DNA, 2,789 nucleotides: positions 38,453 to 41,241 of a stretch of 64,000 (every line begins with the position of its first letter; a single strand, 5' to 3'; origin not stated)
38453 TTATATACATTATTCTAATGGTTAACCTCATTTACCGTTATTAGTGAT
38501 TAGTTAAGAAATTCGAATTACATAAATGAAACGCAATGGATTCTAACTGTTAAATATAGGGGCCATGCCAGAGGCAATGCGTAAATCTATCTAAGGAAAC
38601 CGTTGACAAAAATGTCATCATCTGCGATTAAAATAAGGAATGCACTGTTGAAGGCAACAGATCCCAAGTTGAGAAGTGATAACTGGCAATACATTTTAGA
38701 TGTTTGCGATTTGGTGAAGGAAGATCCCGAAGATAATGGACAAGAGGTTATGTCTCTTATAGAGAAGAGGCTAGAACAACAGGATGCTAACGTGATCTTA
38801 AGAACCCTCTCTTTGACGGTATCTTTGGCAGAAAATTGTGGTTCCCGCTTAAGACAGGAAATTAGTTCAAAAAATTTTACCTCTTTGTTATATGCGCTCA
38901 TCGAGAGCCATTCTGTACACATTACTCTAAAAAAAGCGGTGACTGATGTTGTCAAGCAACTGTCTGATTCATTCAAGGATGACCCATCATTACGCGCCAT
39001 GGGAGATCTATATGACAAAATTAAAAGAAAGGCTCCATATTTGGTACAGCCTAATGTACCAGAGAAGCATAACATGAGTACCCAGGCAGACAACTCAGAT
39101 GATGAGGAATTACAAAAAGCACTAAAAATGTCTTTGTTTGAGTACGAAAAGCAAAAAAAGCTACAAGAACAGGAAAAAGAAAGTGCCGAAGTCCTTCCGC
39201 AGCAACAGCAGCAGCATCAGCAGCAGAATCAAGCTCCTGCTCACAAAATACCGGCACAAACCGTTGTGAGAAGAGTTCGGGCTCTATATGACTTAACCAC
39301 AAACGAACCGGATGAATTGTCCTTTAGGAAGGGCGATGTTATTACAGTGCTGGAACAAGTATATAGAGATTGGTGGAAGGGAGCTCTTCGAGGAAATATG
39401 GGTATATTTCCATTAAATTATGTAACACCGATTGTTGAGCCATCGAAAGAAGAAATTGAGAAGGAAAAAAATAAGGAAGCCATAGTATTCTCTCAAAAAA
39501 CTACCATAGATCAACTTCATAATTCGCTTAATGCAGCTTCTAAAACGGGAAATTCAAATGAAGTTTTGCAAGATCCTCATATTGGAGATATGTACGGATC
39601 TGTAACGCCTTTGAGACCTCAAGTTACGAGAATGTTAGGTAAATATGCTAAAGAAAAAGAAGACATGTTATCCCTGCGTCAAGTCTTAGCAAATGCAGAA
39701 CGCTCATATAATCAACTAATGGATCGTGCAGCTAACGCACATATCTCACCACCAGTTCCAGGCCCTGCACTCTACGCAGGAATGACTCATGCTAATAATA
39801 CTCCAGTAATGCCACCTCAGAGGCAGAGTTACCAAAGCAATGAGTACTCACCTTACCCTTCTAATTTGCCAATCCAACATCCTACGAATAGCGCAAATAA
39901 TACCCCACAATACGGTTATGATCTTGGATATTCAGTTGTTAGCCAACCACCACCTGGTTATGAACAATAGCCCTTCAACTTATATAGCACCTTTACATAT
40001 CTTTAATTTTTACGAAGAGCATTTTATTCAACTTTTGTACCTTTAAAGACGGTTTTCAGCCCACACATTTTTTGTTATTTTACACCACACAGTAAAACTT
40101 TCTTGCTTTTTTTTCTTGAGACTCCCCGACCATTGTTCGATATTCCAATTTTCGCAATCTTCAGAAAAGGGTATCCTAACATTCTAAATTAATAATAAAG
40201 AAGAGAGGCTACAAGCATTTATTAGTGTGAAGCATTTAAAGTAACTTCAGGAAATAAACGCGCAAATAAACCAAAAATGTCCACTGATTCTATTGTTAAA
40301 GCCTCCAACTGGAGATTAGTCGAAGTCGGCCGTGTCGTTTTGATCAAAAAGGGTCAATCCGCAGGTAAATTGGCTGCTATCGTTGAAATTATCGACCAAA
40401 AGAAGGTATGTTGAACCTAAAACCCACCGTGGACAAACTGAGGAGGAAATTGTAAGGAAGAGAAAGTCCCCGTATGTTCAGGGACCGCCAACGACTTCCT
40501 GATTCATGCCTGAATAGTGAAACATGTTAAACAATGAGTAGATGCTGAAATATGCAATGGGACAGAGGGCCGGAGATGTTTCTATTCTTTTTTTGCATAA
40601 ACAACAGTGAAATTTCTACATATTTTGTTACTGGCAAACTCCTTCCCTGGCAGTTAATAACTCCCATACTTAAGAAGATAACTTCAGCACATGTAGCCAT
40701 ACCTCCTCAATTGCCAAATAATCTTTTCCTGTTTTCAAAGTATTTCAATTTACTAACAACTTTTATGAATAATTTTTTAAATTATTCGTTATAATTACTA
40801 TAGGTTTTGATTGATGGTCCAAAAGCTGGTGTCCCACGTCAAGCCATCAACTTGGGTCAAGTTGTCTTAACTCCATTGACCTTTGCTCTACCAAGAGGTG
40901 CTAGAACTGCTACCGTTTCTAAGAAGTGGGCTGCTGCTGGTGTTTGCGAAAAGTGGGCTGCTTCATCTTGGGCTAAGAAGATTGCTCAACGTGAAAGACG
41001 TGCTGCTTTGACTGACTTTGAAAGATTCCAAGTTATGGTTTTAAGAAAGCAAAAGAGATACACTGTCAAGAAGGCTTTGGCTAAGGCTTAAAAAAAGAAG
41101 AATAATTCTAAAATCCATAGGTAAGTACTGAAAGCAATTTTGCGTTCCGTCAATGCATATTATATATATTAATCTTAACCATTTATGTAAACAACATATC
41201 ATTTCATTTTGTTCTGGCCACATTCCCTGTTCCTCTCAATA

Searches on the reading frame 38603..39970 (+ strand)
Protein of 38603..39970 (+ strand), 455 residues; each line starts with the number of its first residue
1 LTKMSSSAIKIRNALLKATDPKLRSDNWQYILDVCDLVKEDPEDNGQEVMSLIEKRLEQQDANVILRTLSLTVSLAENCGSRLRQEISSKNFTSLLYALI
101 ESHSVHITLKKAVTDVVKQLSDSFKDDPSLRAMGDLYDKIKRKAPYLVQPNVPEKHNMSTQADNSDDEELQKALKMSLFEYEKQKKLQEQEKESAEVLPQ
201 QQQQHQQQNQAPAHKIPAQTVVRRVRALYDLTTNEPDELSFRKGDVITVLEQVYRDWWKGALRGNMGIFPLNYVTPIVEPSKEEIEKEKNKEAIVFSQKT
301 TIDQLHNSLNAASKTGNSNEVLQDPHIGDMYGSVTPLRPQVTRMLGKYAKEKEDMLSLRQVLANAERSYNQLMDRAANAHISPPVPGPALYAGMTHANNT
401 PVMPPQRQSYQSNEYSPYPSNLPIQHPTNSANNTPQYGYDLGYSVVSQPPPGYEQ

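Call 9: search_protein_families(library=pfam, proteins=[window:38603-39970:+])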
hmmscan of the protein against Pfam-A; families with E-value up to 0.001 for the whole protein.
window:38603-39970:+ (455 aa): 5 families
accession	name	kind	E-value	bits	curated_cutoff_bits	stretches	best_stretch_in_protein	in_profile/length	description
PF00790.25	VHS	-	1.1e-40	139.2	29.8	1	6-143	2-140/141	VHS domain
PF00018.34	SH3_1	-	9.1e-17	60.8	22.9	1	226-270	1-47/48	SH3 domain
PF14604.12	SH3_9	-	1.8e-12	47.4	30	1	227-275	1-49/49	Variant SH3 domain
PF07653.23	SH3_2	-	1.1e-10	41.4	21.8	1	225-276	2-54/55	Variant SH3 domain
PF03127.19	GAT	-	2.8e-05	24.7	31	1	300-374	2-76/77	GAT domain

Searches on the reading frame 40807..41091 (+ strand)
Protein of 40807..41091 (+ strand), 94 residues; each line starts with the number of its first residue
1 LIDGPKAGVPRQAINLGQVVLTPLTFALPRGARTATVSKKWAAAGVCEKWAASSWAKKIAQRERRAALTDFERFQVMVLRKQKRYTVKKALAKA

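Call 9: search_protein_families(library=pfam, proteins=[window:40807-41091:+])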
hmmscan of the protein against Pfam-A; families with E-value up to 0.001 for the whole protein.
window:40807-41091:+ (94 aa): 1 family
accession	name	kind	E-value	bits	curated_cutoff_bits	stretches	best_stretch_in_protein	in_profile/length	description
PF01929.23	Ribosomal_L14e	-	5.2e-34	117.1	30.5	1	10-84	1-75/75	Ribosomal protein L14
